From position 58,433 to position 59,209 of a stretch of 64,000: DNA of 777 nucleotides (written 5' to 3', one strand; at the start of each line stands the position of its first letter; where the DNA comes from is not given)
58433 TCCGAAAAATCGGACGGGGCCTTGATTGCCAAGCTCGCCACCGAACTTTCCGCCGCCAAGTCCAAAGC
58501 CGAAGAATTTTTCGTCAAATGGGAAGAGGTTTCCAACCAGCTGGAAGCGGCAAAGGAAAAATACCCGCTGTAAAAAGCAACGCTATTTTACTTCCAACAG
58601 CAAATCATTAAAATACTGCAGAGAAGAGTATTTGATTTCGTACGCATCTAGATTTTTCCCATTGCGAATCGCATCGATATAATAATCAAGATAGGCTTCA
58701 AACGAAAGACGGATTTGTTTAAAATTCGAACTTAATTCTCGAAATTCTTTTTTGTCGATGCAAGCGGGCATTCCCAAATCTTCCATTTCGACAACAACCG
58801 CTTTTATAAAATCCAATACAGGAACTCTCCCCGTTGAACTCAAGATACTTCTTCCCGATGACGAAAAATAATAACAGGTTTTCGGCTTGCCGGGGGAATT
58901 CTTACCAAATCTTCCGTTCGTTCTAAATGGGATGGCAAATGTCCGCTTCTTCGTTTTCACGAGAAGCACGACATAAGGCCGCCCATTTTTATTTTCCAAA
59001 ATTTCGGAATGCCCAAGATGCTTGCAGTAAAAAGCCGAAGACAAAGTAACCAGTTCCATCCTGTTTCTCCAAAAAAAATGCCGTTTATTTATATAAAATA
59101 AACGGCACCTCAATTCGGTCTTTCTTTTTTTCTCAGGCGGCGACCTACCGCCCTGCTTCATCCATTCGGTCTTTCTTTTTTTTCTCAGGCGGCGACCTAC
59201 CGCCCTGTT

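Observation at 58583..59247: Unannotated type III toxin-antitoxin locus: promoter, two tandem 51/52-nt RNA repeats, terminator, ToxN/AbiQ-like ORF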

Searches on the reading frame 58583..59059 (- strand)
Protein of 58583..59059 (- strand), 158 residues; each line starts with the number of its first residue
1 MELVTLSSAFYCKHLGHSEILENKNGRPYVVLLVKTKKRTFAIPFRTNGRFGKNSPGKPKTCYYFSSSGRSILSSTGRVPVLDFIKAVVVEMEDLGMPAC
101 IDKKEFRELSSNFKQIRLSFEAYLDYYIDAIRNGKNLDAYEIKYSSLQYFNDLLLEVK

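Call 5: search_protein_families(library=pfam, proteins=[window:58583-59059:-], max_evalue=10)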
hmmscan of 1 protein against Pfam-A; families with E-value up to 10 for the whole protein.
window:58583-59059:- (158 aa): 1 family
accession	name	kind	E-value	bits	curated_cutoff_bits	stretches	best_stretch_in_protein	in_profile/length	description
PF23202.1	PAH_ZNF598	-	0.13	13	25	1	104-132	23-51/83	ZNF598 PAH domain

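Call 6: search_protein_families(library=padloc, proteins=[window:58583-59059:-], max_evalue=10)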
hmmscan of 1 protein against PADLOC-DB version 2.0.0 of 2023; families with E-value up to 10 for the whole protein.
window:58583-59059:- (158 aa): 0 families

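Call 9: search_protein_families(library=ncbifam, proteins=[window:58583-59059:-], max_evalue=10)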
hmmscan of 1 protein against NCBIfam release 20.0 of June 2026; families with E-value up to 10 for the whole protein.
window:58583-59059:- (158 aa): 2 families
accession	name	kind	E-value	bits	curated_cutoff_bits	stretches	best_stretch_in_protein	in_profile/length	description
NF047358.1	TenpIN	equivalog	2e-22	79.9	90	1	6-154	1-141/141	type III toxin-antitoxin system TenpIN family toxin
TIGR03575.1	selen_PSTK_euk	equivalog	0.069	12.4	382.35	1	89-145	33-89/340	L-seryl-tRNA(Sec) kinase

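Call 10: search_protein_families(library=phrogs, proteins=[window:58583-59059:-], max_evalue=10)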
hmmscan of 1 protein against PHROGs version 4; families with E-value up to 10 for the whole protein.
window:58583-59059:- (158 aa): 1 family
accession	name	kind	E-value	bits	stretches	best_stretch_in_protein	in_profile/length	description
phrog_8049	-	unknown function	1.4e-11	45.6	1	1-154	1-148/158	-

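Call 11: search_solved_structures(query=window:58583-59059:-, max_evalue=10, show_alignments=3)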
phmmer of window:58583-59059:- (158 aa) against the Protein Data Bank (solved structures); distinct sequences matched with E-value up to 10: 4.
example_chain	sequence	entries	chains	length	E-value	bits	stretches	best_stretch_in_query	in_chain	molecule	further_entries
3j5m_C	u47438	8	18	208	0.91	12.7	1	12-54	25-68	PGV04 light chain | Light chain of antibody VRC-PG04 | Light chain of VRC-PG04 Fab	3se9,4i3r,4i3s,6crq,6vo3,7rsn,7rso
5uc1_A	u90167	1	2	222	1.1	12.5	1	65-124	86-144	Glucocorticoid receptor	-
5e4i_A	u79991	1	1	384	1.6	11.9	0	55-108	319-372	Contactin-5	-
8gaa_A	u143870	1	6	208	2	11.6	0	81-116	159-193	C6HR1_4r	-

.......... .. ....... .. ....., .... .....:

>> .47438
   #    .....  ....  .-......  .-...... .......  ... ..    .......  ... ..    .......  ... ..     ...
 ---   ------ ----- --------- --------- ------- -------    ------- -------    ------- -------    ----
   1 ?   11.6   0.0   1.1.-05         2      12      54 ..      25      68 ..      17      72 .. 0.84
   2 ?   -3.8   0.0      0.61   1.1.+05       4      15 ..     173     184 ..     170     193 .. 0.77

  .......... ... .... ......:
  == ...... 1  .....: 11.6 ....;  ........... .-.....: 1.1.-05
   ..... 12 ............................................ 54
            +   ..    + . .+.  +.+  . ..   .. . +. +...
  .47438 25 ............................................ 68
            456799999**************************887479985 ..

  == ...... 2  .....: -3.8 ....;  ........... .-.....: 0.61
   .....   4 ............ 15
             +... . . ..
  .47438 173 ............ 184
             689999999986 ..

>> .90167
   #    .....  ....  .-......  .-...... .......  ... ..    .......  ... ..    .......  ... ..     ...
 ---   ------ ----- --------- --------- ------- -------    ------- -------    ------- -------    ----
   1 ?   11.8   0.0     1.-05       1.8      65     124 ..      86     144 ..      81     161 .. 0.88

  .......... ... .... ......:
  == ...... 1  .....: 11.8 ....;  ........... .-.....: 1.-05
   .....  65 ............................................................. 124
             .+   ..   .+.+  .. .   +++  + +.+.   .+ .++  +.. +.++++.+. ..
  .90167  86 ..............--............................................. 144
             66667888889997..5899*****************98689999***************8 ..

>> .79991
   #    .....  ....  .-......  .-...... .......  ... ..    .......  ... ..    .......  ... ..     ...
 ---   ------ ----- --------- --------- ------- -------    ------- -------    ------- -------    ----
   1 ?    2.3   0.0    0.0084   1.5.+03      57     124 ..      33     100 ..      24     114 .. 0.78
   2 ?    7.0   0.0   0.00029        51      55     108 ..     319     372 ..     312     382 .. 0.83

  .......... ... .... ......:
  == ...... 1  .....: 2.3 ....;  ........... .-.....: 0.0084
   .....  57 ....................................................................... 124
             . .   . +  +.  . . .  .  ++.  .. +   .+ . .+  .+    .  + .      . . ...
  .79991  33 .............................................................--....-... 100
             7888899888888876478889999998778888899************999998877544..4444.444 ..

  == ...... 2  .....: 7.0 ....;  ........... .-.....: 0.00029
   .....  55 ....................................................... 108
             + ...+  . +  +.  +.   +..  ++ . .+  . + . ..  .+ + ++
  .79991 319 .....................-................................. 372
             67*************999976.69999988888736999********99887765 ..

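Call 12: find_homologous_proteins(query=window:58583-59059:-, max_evalue=0.001)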
Query window:58583-59059:- (158 aa): 33 proteins with E <= 0.001 among 60 candidates.
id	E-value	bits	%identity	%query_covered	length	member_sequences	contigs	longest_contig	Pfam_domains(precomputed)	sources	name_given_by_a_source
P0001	2.1e-89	315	91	100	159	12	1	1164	-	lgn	-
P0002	1.9e-87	309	90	100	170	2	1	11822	-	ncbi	-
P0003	1.4e-86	306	88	100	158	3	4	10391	-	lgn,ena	-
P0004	7.3e-74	265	76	99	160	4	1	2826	-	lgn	-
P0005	7.3e-42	161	87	54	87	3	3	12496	-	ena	-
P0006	2.6e-37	146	48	98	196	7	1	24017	-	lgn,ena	-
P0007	5.1e-37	145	46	99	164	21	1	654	-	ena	-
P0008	7.7e-37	145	50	99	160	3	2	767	-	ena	-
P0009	1.0e-36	144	47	98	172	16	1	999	-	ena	-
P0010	4.1e-36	142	49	99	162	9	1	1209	-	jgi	-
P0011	7.3e-36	141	48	99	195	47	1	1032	-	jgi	jgi:hypothetical protein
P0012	3.1e-35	139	46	98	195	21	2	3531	-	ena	-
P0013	8.3e-34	135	45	98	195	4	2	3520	-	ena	-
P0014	3.0e-33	133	45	98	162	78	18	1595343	-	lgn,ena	-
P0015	1.0e-19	89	39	96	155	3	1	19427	-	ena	-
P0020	6.2e-16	77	42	97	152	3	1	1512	-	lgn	-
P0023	4.6e-13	67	42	99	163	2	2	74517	-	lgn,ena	-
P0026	2.3e-7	49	34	97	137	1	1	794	-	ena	-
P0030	3.0e-4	39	32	97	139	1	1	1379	-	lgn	-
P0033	9.5e-4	37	34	97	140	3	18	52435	-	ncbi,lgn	-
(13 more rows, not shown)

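Call 16: find_related_loci(query=A1, collection=metagenome_contigs, flank=3000)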
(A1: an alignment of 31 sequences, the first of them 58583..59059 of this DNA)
Query A1 (158 aa) in metagenome_contigs; peptide patterns used: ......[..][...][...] (x = any residue, [..] = any of these).
134 stretches matched a pattern; 76 encode a relative of the query (tblastn E <= 1e-3); 76 distinct loci.
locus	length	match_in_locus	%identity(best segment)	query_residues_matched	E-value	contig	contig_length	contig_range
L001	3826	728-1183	48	3-157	2e-43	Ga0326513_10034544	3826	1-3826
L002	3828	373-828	46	1-155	1e-42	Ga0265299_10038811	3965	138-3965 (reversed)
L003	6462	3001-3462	46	1-157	5e-43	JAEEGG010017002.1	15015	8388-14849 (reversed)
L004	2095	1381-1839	49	3-158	3e-42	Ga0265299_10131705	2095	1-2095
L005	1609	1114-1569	46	1-155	9e-43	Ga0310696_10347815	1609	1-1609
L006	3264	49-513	46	1-158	3e-42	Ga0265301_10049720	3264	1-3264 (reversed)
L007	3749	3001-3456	48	3-157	3e-42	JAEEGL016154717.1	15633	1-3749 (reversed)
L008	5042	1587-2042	46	1-155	5e-42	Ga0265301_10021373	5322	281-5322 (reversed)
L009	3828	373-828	46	1-155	4e-42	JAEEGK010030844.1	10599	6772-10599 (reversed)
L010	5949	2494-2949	46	1-155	4e-42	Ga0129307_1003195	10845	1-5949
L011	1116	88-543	47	1-155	1e-43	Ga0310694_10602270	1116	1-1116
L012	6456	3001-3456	48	3-157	1e-41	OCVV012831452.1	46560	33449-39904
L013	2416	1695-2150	46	1-155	9e-42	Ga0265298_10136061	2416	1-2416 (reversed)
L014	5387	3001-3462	45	1-157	9e-42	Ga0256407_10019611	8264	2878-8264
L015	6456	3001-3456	48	3-157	6e-42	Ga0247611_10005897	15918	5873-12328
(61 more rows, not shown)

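Call 21: find_related_loci(query=window:58583-59059:-, collection=genome_contigs, flank=5000)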
Query window:58583-59059:- (158 aa) in genome_contigs; peptide patterns used: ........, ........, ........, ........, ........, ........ (x = any residue, [..] = any of these).
91 stretches matched a pattern; 4 encode a relative of the query (tblastn E <= 1e-3); 4 distinct loci.
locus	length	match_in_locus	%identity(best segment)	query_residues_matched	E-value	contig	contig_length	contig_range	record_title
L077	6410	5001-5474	94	1-158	4e-98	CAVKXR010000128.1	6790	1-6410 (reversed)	Oscillospiraceae bacterium isolate H07688-L1_cleanbin_000002 genome assembly, contig: Spades_H07688-L1_contig_1964, whol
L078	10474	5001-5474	92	1-158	8e-97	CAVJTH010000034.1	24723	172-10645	Senegalimassilia sp. isolate H07619-L1_cleanbin_000015 genome assembly, contig: Spades_H07619-L1_contig_1054, whole geno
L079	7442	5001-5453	88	1-151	7e-84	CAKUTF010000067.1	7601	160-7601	MAG: uncultured Fibrobacter sp. isolate REFINED_METABAT215_TOP10_CONTIGS_1500_ASSEMBLY_K77_MERGED__Hadza_MoBio_hadza-I-L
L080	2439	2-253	90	75-158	9e-47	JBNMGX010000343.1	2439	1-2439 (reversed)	MAG: Hallerella sp. isolate CM_BacHal61.137 k141_52620_length_2439_cov_11.0000, whole genome shotgun sequence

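Call 30: search_protein_families(library=ncbifam, alignment_id=A1, max_evalue=0.001)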
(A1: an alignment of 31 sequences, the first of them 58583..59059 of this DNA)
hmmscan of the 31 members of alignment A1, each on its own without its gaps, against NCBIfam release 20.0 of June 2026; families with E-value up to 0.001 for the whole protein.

A. member 1, window:58583-59059:- (158 aa): 1 family
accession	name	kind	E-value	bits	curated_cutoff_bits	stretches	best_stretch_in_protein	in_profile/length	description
NF047358.1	TenpIN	equivalog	2e-22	79.9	90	1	6-154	1-141/141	type III toxin-antitoxin system TenpIN family toxin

B. families by the number of members that match (of 31 scanned): 1 family
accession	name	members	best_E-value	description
NF047358.1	TenpIN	31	5e-44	type III toxin-antitoxin system TenpIN family toxin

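Call 32: predict_structure(alignment_id=A1)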
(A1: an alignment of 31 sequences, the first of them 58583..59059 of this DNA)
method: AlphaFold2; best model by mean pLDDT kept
length: 158 residues; sequences in the alignment: 31
mean_pLDDT: 89.2   pTM: 0.87
mean pLDDT of the five models: 89.2, 88.9, 88.1, 87.3, 86.9
residues with pLDDT >= 90: 114; 70-90: 32; 50-70: 12; < 50: 0
segments of 3 or more residues with pLDDT < 50: none
pLDDT, mean of each block of 10 residues (from residue 1): 94 93 76 95 88 75 84 73 95 95 93 96 96 93 95 85
secondary structure, 60 per line:
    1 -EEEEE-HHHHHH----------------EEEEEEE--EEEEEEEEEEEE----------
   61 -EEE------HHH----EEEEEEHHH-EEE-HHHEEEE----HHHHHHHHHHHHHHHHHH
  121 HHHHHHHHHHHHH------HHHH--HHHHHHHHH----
elements in order: E2-6 H8-13 E30-36 E39-50 E62-64 E78-83 E88-90 E95-98 H103-133 H140-143 H146-154

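Call 35: fold_search(model_id=the predicted structure, library=pdb)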
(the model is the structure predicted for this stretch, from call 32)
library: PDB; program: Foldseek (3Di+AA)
matches with E <= 10: 242; with E <= 0.001: 0
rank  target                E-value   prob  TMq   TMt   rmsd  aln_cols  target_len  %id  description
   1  4ato_A                1.5e-03  0.98  0.37  0.36   9.4       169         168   18  New insights into the mechanism of bacterial Type III toxin-antitoxin systems: selective toxin inhibition by a non-cod (released 2012-12-26)
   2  2xd0_A                1.6e-03  1.00  0.58  0.57   4.6       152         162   12  A processed non-coding RNA regulates a bacterial antiviral system (released 2011-01-12)
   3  7d8o_A                6.6e-03  1.00  0.58  0.57   6.3       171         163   11  Crystal structure of E. coli ToxIN type III toxin-antitoxin complex (released 2022-01-05)
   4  4glk                  7.5e-03  0.99  0.53  0.51   6.5       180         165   13  Structure and activity of AbiQ, a lactococcal anti-phage endoribonuclease belonging to the type-III toxin-antitoxin syst (released 2013-01-16)
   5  4me7_C                1.1e-02  0.98  0.34  0.45   6.6       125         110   11  Crystal structure of Bacillus subtilis toxin MazF in complex with cognate antitoxin MazE (released 2013-10-23)
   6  4hke_A                1.3e-02  0.95  0.33  0.40   6.8       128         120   12  Crystal Structure of MoxT of Bacillus anthracis (released 2013-11-13)
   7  4mzp_A                2.0e-02  0.89  0.31  0.39   7.2       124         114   12  MazF from S. aureus crystal form III, C2221, 2.7 A (released 2014-05-21)
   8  4mzp_E                2.2e-02  0.87  0.31  0.40   7.4       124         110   12  MazF from S. aureus crystal form III, C2221, 2.7 A (released 2014-05-21)
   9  4mzp_B                2.5e-02  0.91  0.33  0.42   7.0       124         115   10  MazF from S. aureus crystal form III, C2221, 2.7 A (released 2014-05-21)
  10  4mzp_C                2.7e-02  0.82  0.30  0.38   7.6       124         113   12  MazF from S. aureus crystal form III, C2221, 2.7 A (released 2014-05-21)
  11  9g7k_A                3.0e-02  0.92  0.34  0.43   7.4       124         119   10  Staphylococcus aureus MazF in complex with Nanobody 12 (released 2024-07-31)
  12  4mdx_A                3.6e-02  0.75  0.28  0.36   8.0       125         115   11  Crystal structure of Bacillus subtilis MazF in complex with RNA (released 2013-10-23)
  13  1ne8                  3.8e-02  0.85  0.33  0.42   6.7       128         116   12  YDCE protein from Bacillus subtilis (released 2003-01-14)
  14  4me7_B                4.1e-02  0.90  0.34  0.45   6.5       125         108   11  Crystal structure of Bacillus subtilis toxin MazF in complex with cognate antitoxin MazE (released 2013-10-23)
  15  9g7k_B                4.3e-02  0.89  0.32  0.41   7.5       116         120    8  Staphylococcus aureus MazF in complex with Nanobody 12 (released 2024-07-31)
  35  4rmo_A                9.5e-02  0.93  0.53  0.53   4.9       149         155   11  Crystal Structure of the CptIN Type III Toxin-Antitoxin System from Eubacterium rectale (released 2015-09-30)
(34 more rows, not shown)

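Call 48: find_homologous_proteins(query=A1, max_evalue=0.001)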
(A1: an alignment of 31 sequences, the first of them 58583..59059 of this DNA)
Query A1 (31 sequences) (158 aa, profile of the alignment): 1395 proteins with E <= 0.001 among 4352 candidates; the best 120 are listed.
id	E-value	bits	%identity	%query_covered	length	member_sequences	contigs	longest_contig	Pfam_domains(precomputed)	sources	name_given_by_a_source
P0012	3.7e-54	201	46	98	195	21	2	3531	-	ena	-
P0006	6.3e-54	200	48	98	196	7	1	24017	-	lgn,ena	-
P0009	6.6e-54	200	47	98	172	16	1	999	-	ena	-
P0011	1.1e-53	199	48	99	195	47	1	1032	-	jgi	jgi:hypothetical protein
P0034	1.2e-53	199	45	99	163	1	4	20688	-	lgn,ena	-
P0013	1.3e-53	199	45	98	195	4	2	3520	-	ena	-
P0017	2.1e-53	198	39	96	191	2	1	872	-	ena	-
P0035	3.0e-53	198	47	98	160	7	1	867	-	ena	-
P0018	5.3e-53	197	38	96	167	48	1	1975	-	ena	-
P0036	1.3e-52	196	46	99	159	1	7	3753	-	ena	-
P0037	1.6e-52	195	46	99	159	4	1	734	-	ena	-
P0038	1.8e-52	195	38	96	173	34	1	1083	-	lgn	-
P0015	2.5e-52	195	39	96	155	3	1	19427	-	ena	-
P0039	3.1e-52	195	46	99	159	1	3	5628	-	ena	-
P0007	3.5e-52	194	46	99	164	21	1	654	-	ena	-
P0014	7.9e-52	193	45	98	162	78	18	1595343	-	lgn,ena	-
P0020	2.8e-51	191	42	97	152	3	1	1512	-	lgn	-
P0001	2.3e-50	188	91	100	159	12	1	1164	-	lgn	-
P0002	3.0e-50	188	90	100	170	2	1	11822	-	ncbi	-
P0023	1.1e-47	180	42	99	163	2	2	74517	-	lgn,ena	-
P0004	1.9e-47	179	76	99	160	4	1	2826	-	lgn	-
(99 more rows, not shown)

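Call 49: search_protein_families(library=ncbifam, proteins=[P0001, P0004, P0006, P0014, P0015, P0020, P0023, P0026, P0030, P0033], max_evalue=0.001)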
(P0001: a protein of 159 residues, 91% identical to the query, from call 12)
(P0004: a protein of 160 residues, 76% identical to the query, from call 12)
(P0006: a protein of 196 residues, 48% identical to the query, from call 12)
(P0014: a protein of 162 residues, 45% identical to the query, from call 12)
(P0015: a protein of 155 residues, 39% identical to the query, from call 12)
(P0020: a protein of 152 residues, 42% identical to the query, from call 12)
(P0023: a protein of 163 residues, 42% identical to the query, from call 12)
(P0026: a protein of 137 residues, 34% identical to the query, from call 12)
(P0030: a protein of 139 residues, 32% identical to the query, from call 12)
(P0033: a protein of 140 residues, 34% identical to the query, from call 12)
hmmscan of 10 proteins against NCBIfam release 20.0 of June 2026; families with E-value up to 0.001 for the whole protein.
P0001 (159 aa): 1 family
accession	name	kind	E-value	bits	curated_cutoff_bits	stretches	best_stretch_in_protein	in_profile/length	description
NF047358.1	TenpIN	equivalog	1.5e-24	86.8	90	1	6-154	1-141/141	type III toxin-antitoxin system TenpIN family toxin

P0004 (160 aa): 1 family
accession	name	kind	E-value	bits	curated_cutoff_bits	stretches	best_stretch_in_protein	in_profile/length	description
NF047358.1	TenpIN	equivalog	1.6e-21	77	90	1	6-154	1-141/141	type III toxin-antitoxin system TenpIN family toxin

P0006 (196 aa): 1 family
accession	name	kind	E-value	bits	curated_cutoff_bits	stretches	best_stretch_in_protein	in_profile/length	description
NF047358.1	TenpIN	equivalog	1.5e-25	90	90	1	44-189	1-141/141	type III toxin-antitoxin system TenpIN family toxin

P0014 (162 aa): 1 family
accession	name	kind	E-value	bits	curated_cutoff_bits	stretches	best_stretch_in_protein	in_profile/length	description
NF047358.1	TenpIN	equivalog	1.8e-23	83.3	90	1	9-154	1-141/141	type III toxin-antitoxin system TenpIN family toxin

P0015 (155 aa): 1 family
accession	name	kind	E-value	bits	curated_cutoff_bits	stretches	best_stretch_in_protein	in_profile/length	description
NF047358.1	TenpIN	equivalog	4e-37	127.6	90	1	9-147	1-140/141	type III toxin-antitoxin system TenpIN family toxin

P0020 (152 aa): 1 family
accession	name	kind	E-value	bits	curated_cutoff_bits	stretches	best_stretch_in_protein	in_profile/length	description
NF047358.1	TenpIN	equivalog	5e-44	149.9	90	1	10-149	1-141/141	type III toxin-antitoxin system TenpIN family toxin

P0023 (163 aa): 1 family
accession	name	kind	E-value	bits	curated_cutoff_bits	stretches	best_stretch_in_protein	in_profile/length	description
NF047358.1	TenpIN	equivalog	5.2e-44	149.9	90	1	21-159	1-140/141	type III toxin-antitoxin system TenpIN family toxin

P0026 (137 aa): 1 family
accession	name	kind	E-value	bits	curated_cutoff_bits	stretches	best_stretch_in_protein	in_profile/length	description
NF047358.1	TenpIN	equivalog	3.6e-38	131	90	1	6-136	1-140/141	type III toxin-antitoxin system TenpIN family toxin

P0030 (139 aa): 1 family
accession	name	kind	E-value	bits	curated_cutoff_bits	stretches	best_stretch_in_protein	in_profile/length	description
NF047358.1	TenpIN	equivalog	1.5e-36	125.7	90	1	6-137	1-141/141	type III toxin-antitoxin system TenpIN family toxin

P0033 (140 aa): 1 family
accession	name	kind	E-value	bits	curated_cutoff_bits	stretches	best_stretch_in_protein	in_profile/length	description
NF047358.1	TenpIN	equivalog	5.5e-37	127.1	90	1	6-137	1-141/141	type III toxin-antitoxin system TenpIN family toxin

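Call 50: search_dna_similar(query=P0033, collection=plasmids, mode=protein, max_rows=15)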
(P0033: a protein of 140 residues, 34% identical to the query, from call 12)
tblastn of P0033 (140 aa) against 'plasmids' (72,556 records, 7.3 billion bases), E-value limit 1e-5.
Records with a match: 53; places in all: 55; records where one place covers at least 80% of the query: 52.
Best place of each record, by identity: <60% 53.
By first word of the organism name: Escherichia 13; Salmonella 12; Klebsiella 4; Clostridium 3; Yersinia 3; Bacillus 2; Enterobacter 2; Acinetobacter 2; Fusobacterium 1; Leptotrichia 1; and 10 more.
By predicted mobility (MOB-suite, as given by PLSDB): mobilizable 32; non-mobilizable 18; conjugative 3.
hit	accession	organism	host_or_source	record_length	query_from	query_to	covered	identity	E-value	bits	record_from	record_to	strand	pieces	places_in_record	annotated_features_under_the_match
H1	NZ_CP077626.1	Clostridium estertheticum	single colony,bovine feces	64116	1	139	99%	40.1%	4e-24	103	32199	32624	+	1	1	hypothetical protein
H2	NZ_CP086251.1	Clostridium estertheticum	single colony,beef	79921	1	139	99%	38.7%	1e-22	99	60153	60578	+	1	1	hypothetical protein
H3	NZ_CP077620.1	Clostridium estertheticum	single colony,bovine feces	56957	6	139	96%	40.1%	3e-23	100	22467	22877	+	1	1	hypothetical protein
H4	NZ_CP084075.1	Fusobacterium vincentii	-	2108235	6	139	96%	38.8%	1e-18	87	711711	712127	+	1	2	none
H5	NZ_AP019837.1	Leptotrichia wadei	-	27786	6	140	96%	38.1%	1e-25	107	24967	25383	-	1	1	hypothetical protein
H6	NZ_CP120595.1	Priestia flexa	cell culture,Maari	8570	1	137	98%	34.0%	3e-12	69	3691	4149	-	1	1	hypothetical protein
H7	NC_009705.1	Yersinia pseudotuberculosis IP 31758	stool of a patient presenting with ...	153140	6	139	96%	34.0%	7e-12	68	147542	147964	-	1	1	hypothetical protein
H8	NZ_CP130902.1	Yersinia pseudotuberculosis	mouse,feces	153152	6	139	96%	34.0%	7e-12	68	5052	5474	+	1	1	hypothetical protein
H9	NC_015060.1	Granulicella tundricola MP5ACTX9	-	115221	1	137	98%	31.3%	2e-10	64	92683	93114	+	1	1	hypothetical protein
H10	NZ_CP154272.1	Vibrio harveyi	large yellow croaker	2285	1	139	99%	28.7%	7e-9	60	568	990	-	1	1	hypothetical protein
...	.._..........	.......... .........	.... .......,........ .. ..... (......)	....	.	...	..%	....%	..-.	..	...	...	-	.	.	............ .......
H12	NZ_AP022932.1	Bacillus cereus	-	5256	26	137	80%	34.7%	5e-10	63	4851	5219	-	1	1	none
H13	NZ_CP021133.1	Pseudomonas fragi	cell culture,meat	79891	1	109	78%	35.3%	4e-11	66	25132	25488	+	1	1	hypothetical protein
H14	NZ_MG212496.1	Edwardsiella piscicida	Morone saxatilis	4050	1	137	98%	27.6%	6e-7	54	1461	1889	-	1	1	hypothetical protein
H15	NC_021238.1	Klebsiella pneumoniae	-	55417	26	139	81%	33.1%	3e-6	52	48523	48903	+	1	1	hypothetical protein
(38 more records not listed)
